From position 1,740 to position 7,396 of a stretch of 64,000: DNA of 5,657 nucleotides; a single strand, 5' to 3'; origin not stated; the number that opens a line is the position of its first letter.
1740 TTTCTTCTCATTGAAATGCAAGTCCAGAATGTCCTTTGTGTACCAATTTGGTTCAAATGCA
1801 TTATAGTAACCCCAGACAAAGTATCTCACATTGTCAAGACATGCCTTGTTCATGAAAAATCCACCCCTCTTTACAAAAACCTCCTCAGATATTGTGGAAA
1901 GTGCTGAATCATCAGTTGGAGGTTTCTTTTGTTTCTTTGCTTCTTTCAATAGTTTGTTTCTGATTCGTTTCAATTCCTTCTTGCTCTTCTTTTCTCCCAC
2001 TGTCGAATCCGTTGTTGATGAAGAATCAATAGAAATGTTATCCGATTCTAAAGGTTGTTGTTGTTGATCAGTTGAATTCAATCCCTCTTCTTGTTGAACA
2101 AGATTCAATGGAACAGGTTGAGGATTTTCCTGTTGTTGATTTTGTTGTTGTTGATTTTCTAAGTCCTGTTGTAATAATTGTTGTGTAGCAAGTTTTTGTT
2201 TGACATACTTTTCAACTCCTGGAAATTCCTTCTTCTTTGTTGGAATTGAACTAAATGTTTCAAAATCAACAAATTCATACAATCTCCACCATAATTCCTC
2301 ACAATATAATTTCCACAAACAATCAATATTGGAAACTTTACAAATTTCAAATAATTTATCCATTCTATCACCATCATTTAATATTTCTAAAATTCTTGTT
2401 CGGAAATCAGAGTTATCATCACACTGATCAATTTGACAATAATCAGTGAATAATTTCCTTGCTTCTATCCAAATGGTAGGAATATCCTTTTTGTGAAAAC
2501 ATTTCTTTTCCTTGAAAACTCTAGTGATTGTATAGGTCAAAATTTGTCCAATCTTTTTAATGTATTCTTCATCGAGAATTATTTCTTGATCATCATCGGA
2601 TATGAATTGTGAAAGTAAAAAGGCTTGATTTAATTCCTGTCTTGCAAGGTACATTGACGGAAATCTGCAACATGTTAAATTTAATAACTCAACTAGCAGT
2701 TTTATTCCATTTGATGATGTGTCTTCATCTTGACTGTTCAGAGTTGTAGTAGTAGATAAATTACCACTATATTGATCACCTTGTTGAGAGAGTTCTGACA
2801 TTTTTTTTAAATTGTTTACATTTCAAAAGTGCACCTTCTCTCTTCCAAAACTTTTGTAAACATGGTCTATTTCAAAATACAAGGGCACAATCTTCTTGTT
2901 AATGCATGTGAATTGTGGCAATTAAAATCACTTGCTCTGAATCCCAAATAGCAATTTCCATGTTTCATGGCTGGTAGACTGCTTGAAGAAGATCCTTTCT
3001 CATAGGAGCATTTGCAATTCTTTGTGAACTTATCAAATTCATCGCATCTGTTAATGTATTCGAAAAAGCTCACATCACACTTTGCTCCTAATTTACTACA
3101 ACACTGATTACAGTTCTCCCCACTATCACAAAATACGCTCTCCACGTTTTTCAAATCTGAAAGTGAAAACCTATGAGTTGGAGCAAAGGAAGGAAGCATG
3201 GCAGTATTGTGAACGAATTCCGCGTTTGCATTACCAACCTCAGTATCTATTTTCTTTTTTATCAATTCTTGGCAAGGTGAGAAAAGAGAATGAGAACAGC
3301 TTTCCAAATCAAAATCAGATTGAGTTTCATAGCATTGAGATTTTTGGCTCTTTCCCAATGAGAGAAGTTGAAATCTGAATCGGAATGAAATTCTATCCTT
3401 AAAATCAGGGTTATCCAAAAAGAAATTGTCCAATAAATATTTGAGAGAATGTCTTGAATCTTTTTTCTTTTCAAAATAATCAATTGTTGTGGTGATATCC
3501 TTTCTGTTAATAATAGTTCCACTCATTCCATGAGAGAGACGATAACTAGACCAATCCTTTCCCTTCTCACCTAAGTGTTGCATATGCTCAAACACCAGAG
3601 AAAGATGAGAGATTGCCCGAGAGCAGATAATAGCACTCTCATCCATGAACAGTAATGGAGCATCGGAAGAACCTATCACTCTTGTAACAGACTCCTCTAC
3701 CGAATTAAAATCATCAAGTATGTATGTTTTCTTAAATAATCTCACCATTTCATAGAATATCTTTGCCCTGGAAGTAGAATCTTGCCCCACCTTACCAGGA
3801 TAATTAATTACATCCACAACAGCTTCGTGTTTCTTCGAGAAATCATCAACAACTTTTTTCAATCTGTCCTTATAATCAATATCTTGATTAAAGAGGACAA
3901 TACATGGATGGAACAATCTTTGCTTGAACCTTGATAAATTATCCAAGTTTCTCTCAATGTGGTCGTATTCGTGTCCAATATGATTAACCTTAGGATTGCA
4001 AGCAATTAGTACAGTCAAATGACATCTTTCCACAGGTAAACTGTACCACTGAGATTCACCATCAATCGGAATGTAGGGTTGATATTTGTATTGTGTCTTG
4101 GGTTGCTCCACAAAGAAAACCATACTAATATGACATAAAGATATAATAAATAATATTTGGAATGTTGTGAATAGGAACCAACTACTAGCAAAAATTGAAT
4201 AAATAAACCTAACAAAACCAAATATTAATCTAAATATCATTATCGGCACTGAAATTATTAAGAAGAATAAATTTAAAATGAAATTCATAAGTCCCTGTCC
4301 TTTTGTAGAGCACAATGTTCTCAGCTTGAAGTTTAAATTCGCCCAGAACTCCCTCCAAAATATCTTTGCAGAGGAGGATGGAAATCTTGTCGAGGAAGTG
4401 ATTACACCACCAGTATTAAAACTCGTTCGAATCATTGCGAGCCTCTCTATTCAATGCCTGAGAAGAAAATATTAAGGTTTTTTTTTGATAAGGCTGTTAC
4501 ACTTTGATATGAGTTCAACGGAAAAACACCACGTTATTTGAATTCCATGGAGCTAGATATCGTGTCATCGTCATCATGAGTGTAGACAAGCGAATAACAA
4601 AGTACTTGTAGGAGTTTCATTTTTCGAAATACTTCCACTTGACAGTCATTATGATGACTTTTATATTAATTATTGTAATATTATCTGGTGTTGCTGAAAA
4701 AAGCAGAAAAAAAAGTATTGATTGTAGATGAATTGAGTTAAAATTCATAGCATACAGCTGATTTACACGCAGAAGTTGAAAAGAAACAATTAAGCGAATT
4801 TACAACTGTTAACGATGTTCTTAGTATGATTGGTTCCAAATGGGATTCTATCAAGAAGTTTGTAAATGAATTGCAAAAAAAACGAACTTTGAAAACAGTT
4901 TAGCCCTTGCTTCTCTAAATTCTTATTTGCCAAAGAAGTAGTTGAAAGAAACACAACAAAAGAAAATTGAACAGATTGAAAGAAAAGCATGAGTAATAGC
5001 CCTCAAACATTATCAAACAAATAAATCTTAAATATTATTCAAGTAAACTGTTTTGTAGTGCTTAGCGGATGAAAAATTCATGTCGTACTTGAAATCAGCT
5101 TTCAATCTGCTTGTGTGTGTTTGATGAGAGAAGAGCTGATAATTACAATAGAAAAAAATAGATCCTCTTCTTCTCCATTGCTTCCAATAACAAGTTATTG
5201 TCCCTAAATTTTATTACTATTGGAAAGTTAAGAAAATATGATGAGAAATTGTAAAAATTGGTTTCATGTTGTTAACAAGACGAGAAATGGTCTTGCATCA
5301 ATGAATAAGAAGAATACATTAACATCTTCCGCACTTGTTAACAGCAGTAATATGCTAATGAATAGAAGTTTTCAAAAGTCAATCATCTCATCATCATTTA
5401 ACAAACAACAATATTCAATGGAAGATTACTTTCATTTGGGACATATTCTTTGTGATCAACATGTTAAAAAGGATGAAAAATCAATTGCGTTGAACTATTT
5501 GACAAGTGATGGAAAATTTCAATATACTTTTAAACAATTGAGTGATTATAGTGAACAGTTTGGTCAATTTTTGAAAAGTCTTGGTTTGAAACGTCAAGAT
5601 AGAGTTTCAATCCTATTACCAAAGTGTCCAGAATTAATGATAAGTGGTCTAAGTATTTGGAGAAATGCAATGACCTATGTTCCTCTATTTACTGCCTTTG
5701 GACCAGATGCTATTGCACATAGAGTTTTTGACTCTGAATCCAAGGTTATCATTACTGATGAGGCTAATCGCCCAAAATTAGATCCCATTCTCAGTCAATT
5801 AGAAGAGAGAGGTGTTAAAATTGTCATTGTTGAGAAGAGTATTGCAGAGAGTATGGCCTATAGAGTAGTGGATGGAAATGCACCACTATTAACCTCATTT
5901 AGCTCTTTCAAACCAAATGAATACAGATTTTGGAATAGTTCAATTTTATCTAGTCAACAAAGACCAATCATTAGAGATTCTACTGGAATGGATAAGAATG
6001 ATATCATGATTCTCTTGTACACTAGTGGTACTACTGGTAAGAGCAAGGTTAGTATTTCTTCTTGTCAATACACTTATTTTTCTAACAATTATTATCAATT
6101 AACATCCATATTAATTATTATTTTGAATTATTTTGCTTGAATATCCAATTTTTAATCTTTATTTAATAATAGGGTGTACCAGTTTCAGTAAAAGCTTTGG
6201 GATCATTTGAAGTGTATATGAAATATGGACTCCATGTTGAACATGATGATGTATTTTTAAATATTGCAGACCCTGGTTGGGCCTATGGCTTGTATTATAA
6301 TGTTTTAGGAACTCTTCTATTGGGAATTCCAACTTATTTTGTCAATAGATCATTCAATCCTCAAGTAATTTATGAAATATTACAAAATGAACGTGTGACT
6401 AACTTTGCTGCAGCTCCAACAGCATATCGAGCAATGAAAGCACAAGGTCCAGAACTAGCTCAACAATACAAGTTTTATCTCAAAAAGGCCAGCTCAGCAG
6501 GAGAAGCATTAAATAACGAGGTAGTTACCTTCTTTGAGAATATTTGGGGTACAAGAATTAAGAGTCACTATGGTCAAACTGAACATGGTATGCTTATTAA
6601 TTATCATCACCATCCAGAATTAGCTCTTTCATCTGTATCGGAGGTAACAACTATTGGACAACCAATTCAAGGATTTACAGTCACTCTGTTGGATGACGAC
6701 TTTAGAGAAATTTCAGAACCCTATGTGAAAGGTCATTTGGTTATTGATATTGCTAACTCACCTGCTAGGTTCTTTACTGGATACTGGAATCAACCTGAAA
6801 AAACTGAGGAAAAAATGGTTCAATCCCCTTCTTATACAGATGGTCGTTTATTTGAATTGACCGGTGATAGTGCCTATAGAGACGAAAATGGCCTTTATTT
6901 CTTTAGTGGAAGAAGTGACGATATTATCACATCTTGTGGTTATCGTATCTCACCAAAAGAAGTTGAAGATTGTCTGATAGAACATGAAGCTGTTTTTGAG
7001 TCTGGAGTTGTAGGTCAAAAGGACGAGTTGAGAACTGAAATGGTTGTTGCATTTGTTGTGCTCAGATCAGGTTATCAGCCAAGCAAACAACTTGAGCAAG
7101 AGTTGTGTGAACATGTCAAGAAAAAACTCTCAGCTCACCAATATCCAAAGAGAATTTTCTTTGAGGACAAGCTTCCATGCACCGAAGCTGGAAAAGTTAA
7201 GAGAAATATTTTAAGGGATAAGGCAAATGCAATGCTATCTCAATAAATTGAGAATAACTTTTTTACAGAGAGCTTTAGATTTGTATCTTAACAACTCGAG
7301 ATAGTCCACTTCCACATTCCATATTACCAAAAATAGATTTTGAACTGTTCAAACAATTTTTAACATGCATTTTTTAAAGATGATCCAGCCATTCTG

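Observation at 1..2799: NYN-type nuclease domain fused to RNI-like leucine-rich repeats (gene missed by ORF track, truncated at window edge)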

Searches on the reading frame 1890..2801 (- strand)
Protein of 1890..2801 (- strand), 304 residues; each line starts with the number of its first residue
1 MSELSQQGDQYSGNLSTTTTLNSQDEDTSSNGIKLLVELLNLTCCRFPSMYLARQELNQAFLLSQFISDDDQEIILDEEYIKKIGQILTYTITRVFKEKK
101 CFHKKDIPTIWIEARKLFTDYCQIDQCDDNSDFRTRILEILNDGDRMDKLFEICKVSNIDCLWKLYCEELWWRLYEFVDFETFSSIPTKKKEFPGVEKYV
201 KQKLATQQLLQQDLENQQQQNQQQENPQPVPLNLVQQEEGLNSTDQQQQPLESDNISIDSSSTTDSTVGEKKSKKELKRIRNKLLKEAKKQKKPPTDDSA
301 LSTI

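Call 25: search_protein_families(library=pfam, proteins=[window:1890-2801:-], max_evalue=10)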
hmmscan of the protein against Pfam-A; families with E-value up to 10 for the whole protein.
window:1890-2801:- (304 aa): 1 family
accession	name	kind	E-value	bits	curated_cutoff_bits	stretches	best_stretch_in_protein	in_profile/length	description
PF12698.13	ABC2_membrane_3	-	2.1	7.8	31.6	1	206-245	120-161/347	ABC-2 family transporter protein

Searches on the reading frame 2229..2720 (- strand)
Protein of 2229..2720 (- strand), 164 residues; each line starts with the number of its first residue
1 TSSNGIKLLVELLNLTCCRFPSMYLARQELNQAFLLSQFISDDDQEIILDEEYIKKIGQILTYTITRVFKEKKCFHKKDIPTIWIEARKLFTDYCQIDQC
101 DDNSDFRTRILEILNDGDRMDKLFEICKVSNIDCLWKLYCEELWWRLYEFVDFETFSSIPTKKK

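Call 70: search_solved_structures(query=A3, max_evalue=10)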
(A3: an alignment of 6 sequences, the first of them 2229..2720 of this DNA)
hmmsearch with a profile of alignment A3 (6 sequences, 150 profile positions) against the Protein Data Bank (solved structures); distinct sequences matched with E-value up to 10: 3.
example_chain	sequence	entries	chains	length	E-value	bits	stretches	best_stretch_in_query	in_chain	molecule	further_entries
9zll_F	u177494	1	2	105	0.26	14.9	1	74-114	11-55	BREX-1 system phosphatase PglZ type A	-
4j8s_A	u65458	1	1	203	0.37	14.4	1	78-129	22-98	CCR4-NOT transcription complex subunit 1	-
6zzx_F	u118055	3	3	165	0.39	14.3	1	110-143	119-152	PSI-F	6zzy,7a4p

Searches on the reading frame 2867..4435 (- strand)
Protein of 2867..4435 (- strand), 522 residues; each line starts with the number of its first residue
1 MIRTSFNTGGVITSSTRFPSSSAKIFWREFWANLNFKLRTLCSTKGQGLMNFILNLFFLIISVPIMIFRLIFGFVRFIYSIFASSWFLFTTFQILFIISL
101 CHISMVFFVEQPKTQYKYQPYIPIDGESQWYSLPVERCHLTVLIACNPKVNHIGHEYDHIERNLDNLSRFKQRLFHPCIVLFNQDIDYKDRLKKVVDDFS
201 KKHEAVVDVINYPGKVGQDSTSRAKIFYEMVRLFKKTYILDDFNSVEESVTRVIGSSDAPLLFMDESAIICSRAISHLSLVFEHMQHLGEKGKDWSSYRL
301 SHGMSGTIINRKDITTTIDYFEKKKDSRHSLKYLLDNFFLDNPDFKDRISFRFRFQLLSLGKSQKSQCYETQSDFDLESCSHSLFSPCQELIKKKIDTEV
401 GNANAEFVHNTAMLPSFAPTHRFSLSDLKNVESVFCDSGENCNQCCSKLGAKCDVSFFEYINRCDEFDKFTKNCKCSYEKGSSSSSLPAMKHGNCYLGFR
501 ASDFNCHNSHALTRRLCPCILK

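Call 10: find_encoding_contigs(protein=window:2867-4435:-, flank=10000, max_places=6)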
Protein window:2867-4435:- (522 aa): no gene with exactly this product is on record in the collection.

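Call 22: search_protein_families(library=pfam, proteins=[window:2867-4435:-], max_evalue=0.001)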
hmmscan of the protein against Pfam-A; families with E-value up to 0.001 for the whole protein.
window:2867-4435:- (522 aa): 1 family
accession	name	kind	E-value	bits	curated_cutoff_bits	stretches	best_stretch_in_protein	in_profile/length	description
PF15024.11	Glyco_transf_18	-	3.8e-08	32.9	28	1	430-519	468-557/557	Glycosyltransferase family 18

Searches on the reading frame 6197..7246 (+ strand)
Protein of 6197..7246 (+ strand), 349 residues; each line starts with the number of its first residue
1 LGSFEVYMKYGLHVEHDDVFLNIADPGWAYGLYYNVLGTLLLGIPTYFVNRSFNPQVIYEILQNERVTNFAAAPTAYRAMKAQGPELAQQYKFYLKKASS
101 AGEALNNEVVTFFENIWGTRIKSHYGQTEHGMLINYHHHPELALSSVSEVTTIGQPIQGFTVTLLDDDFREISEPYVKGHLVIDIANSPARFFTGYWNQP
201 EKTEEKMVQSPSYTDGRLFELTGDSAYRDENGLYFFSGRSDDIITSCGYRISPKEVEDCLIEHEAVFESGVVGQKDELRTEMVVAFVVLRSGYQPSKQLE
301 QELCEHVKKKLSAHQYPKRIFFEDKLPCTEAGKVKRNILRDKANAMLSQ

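Call 22: search_protein_families(library=pfam, proteins=[window:6197-7246:+], max_evalue=0.001)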
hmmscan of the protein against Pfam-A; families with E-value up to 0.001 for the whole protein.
window:6197-7246:+ (349 aa): 2 families
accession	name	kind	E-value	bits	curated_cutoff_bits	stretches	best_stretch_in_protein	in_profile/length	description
PF00501.34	AMP-binding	-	4.4e-25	88.7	29.9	1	9-186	197-377/384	AMP-binding enzyme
PF13193.12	AMP-binding_C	-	3.7e-19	69.9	24.5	1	255-333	1-76/76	AMP-binding enzyme C-terminal domain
